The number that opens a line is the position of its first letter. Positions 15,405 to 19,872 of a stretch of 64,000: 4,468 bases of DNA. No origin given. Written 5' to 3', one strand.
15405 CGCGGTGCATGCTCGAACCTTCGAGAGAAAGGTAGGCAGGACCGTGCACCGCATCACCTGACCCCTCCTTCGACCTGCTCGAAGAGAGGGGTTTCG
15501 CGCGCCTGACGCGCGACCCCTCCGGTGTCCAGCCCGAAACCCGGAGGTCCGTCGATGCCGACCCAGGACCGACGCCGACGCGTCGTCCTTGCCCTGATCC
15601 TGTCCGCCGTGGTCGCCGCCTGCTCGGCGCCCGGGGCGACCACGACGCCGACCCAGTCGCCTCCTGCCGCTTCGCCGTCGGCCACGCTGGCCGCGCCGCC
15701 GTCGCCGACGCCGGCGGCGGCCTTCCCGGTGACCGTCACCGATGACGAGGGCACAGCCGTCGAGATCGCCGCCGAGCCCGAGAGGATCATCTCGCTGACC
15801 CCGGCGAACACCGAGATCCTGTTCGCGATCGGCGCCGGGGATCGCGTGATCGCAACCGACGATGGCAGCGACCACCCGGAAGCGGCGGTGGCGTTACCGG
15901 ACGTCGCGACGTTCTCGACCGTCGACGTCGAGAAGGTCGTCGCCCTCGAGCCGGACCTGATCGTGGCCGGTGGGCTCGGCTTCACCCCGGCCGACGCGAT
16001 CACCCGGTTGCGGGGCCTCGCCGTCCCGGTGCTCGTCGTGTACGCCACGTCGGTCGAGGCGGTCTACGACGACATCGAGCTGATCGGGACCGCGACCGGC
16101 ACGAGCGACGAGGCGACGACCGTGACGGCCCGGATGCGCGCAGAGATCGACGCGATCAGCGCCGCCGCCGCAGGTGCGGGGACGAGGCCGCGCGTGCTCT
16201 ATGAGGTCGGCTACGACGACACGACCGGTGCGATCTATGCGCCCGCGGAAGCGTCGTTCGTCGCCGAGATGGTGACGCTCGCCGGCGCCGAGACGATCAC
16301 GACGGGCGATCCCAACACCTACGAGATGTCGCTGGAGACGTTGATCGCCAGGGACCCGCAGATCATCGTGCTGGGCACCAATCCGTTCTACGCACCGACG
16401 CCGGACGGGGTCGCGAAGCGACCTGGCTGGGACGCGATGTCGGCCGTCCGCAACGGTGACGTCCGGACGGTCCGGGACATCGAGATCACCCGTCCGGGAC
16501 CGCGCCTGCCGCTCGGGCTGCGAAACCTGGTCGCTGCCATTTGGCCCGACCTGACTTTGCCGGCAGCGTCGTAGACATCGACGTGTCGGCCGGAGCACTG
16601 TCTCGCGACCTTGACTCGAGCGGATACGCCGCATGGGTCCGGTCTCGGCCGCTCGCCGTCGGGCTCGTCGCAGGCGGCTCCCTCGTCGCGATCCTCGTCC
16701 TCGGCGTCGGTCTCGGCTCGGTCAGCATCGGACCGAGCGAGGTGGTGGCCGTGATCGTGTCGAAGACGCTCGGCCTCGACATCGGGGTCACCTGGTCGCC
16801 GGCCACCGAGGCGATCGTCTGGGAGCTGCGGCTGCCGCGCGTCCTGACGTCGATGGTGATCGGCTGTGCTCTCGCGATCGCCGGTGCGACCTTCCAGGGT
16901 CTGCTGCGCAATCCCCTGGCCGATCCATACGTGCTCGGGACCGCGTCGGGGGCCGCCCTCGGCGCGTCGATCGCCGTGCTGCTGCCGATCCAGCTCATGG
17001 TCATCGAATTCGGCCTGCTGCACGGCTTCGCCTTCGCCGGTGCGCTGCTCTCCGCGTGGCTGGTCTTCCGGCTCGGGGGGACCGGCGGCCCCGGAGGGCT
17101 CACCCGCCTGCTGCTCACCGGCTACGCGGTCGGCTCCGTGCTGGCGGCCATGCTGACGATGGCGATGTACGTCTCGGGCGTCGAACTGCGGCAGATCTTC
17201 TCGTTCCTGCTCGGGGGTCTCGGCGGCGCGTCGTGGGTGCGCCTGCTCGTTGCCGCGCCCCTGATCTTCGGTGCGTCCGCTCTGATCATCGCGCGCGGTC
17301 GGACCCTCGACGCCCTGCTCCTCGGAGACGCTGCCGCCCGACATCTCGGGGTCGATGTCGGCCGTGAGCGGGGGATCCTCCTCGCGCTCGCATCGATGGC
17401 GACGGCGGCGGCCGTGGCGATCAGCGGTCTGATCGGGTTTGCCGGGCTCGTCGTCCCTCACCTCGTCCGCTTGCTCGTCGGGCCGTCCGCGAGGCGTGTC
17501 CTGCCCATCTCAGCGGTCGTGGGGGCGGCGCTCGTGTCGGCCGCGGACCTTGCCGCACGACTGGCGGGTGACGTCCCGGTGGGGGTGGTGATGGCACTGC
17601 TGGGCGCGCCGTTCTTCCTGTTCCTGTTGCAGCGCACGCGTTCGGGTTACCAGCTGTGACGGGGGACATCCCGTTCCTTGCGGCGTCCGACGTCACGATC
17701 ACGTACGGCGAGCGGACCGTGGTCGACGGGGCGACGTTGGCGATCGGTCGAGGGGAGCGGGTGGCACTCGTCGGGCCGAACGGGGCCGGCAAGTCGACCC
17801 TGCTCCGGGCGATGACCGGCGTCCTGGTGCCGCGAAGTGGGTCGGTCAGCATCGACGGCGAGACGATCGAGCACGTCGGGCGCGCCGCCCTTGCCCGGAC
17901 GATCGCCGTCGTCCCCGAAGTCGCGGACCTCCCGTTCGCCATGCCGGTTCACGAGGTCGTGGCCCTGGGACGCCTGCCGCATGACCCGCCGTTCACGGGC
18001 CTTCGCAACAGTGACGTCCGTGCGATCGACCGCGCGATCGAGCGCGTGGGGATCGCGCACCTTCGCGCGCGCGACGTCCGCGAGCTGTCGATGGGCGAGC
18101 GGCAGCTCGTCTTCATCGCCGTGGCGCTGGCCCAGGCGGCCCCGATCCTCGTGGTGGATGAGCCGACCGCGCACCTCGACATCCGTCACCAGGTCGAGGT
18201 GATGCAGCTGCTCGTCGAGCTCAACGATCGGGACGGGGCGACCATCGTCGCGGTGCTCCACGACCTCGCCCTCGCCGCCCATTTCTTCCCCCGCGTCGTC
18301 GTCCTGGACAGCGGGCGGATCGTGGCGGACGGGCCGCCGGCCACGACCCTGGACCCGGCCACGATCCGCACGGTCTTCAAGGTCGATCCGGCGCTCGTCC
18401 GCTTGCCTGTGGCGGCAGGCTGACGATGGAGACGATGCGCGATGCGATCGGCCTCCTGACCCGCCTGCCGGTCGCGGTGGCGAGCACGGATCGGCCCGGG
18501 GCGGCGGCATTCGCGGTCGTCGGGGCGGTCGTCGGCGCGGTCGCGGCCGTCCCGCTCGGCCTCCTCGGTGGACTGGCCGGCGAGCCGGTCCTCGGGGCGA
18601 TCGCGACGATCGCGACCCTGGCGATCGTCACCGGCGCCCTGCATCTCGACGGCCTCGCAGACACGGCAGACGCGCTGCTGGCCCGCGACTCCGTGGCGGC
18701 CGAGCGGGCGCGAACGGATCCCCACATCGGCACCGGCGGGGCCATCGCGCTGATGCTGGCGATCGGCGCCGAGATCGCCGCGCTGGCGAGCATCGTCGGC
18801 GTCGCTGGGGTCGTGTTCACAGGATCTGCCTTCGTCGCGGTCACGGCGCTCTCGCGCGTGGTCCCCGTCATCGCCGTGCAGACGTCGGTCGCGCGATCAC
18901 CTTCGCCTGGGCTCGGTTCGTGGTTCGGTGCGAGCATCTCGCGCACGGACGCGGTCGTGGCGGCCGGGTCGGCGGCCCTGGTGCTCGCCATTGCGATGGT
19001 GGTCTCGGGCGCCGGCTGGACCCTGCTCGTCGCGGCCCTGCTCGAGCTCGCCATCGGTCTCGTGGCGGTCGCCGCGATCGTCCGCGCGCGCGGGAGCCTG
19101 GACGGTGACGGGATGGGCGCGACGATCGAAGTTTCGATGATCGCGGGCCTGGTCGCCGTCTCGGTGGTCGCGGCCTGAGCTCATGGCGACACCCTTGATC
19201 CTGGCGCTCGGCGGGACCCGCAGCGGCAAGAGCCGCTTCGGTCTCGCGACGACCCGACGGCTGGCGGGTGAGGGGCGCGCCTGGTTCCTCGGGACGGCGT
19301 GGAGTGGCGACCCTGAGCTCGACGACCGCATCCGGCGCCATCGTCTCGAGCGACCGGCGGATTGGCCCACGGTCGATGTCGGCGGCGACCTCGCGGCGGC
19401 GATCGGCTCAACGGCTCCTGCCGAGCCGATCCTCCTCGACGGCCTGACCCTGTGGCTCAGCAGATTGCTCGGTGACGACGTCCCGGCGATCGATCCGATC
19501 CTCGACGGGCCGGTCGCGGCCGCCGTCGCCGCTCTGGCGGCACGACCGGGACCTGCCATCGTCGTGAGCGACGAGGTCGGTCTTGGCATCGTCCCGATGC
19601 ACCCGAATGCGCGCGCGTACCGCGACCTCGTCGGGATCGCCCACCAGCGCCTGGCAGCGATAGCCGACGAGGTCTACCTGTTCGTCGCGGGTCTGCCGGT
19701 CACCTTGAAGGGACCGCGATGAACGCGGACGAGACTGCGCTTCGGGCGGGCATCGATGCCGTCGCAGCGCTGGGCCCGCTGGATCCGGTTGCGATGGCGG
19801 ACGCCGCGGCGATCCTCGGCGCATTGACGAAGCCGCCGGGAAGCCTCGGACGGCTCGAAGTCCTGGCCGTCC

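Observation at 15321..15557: Cobalamin riboswitch apparently wired to a 5-codon leader ORF and attenuator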

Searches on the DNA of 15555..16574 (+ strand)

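Call 9: search_rna_families(sources=[L001, L002, L003, L004, L005, L006, L007, L008], threshold=gathering)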
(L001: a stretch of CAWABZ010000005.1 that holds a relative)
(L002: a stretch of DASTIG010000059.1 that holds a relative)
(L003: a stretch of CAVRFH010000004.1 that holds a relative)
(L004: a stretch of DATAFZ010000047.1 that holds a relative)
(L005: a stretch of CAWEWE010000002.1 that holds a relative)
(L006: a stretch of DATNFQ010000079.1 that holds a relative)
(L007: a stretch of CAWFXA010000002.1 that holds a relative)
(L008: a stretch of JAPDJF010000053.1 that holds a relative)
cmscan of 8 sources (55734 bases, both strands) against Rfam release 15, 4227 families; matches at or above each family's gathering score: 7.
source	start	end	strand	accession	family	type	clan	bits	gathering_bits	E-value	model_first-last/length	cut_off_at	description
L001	2754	2890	+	RF01482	AdoCbl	Cis-reg; riboswitch;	CL00101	55.4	50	1.6e-07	1-149/149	no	AdoCbl (Cobalamin/B12) riboswitch aptamer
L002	2754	2890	+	RF01482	AdoCbl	Cis-reg; riboswitch;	CL00101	55.4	50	1.6e-07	1-149/149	no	AdoCbl (Cobalamin/B12) riboswitch aptamer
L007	2752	2888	+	RF01482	AdoCbl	Cis-reg; riboswitch;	CL00101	55.4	50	1.6e-07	1-149/149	no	AdoCbl (Cobalamin/B12) riboswitch aptamer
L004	2755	2891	+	RF01482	AdoCbl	Cis-reg; riboswitch;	CL00101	54.9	50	2.2e-07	1-149/149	no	AdoCbl (Cobalamin/B12) riboswitch aptamer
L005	2754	2890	+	RF01482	AdoCbl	Cis-reg; riboswitch;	CL00101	54.2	50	3.1e-07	1-149/149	no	AdoCbl (Cobalamin/B12) riboswitch aptamer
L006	2741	2882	+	RF01482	AdoCbl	Cis-reg; riboswitch;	CL00101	53.6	50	4.5e-07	1-149/149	no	AdoCbl (Cobalamin/B12) riboswitch aptamer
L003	2591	2730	+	RF01482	AdoCbl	Cis-reg; riboswitch;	CL00101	52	50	1e-06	1-149/149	no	AdoCbl (Cobalamin/B12) riboswitch aptamer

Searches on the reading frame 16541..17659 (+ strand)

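Call 7: search_protein_families(library=pfam, proteins=[window:16541-17659:+])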
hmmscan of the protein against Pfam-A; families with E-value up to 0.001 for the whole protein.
window:16541-17659:+ (372 aa): 1 family
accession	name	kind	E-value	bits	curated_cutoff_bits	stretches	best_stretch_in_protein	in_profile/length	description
PF01032.23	FecCD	-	2.4e-76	257.2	26.5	1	48-365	2-311/311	FecCD transport family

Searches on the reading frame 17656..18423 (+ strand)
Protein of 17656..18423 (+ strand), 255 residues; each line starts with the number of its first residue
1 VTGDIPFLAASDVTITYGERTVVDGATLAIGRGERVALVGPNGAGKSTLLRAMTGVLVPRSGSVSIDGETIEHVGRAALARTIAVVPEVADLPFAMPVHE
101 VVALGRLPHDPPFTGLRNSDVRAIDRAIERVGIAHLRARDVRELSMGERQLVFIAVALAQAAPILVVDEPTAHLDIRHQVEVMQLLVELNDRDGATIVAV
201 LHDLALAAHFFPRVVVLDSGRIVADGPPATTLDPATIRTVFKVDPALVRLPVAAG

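Call 7: search_protein_families(library=pfam, proteins=[window:17656-18423:+])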
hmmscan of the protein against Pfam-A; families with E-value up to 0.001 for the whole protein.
window:17656-18423:+ (255 aa): 6 families
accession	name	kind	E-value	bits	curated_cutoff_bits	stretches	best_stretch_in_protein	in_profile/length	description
PF00005.33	ABC_tran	-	3.5e-30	105.8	25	1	24-172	2-137/137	ABC transporter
PF13304.12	AAA_21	-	4.8e-15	56.8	27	2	136-204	230-300/304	AAA domain, putative AbiEii toxin, Type IV TA system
PF02463.25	SMC_N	-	4e-09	36.7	40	1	143-202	136-199/220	RecF/RecN/SMC N terminal domain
PF13555.12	AAA_29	-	1.6e-07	31.4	27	1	24-61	13-50/61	P-loop containing region of AAA domain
PF13191.12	AAA_16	-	0.0002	22.3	32.6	0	29-161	20-104/167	AAA ATPase domain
PF13476.12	AAA_23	-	0.00039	21.5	27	1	37-61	23-47/201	AAA domain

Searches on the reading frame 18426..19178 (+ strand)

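Call 7: search_protein_families(library=pfam, proteins=[window:18426-19178:+])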
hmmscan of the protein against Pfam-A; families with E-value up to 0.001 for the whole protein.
window:18426-19178:+ (250 aa): 1 family
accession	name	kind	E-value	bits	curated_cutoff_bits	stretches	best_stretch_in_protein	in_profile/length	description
PF02654.20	CobS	-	1.6e-29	104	23.2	1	7-242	1-206/207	Cobalamin-5-phosphate synthase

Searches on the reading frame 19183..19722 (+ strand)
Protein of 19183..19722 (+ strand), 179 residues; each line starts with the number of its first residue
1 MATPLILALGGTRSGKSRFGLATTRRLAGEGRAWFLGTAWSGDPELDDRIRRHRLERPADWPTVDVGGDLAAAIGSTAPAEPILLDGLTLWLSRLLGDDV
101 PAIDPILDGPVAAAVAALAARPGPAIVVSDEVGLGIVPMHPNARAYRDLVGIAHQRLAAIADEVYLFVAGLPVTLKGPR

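Call 7: search_protein_families(library=pfam, proteins=[window:19183-19722:+])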
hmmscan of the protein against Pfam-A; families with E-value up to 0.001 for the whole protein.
window:19183-19722:+ (179 aa): 1 family
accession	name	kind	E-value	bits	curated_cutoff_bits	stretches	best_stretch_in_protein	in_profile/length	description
PF02283.22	CobU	-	5.1e-42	143.7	27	1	6-175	1-168/168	Cobinamide kinase / cobinamide phosphate guanyltransferase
